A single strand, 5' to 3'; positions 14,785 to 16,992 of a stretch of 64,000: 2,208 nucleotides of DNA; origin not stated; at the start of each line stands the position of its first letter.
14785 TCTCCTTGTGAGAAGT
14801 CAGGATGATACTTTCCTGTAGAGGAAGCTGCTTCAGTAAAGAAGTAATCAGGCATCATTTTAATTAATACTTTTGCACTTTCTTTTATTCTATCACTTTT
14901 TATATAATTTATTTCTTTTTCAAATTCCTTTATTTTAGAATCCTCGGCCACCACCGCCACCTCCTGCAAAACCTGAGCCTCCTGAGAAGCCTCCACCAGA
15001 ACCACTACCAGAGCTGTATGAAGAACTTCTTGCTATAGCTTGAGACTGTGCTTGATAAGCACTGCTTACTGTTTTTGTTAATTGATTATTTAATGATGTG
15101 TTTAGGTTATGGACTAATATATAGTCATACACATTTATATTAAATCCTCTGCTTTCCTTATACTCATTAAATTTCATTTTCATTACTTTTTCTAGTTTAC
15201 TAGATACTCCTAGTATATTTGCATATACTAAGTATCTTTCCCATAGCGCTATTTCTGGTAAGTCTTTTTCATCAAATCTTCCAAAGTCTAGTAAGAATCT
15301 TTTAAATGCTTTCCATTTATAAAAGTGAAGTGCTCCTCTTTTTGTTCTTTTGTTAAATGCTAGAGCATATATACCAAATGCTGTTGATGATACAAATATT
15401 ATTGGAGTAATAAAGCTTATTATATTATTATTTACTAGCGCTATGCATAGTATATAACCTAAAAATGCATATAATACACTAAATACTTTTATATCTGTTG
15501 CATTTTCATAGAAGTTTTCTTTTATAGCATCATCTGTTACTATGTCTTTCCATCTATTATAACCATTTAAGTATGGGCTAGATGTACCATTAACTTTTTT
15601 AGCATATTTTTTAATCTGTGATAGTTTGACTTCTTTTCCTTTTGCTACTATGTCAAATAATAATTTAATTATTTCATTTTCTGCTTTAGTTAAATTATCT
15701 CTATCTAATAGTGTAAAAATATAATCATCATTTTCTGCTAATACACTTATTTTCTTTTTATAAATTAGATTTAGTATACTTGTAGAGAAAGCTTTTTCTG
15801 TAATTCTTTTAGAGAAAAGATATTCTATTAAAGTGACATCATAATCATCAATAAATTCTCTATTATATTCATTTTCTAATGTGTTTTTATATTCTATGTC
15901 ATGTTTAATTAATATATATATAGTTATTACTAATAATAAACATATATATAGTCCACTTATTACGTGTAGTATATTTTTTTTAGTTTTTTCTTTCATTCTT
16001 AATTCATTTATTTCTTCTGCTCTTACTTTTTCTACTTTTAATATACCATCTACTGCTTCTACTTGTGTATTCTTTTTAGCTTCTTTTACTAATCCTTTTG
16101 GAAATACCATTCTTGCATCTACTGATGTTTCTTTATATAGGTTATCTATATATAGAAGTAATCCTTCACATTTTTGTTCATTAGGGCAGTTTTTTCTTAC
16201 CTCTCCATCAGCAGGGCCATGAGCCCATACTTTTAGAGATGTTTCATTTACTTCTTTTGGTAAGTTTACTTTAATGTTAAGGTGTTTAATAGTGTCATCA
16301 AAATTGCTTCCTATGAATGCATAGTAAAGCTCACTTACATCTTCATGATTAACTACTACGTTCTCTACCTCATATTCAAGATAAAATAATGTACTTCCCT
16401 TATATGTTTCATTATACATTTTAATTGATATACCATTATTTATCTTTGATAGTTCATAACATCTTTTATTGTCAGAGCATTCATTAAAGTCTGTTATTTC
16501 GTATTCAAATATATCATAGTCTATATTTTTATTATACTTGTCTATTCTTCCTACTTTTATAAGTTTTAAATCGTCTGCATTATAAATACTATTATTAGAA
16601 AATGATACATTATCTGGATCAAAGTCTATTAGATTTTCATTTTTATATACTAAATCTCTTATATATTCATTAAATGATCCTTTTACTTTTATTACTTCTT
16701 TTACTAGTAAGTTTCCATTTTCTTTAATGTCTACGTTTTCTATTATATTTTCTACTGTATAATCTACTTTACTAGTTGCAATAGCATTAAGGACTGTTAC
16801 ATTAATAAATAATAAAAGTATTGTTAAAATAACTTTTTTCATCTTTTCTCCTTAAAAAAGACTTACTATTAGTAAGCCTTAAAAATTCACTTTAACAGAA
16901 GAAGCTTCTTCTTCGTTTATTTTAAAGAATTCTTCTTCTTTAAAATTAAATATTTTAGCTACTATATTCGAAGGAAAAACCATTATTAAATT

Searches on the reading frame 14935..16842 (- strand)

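Call 60: search_protein_families(library=pfam, proteins=[window:14935-16842:-], max_evalue=0.001)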
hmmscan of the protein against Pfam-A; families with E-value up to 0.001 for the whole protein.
window:14935-16842:- (635 aa): 2 families
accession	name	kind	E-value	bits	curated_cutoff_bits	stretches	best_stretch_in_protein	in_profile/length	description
PF20990.2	DUF2207_C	-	7.1e-37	127.9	33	1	324-554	2-247/247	Predicted membrane protein (DUF2207) C-terminal domain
PF09972.14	DUF2207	-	4.6e-19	69.7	24.4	1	30-247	2-172/172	Predicted membrane protein (DUF2207) N-terminal domain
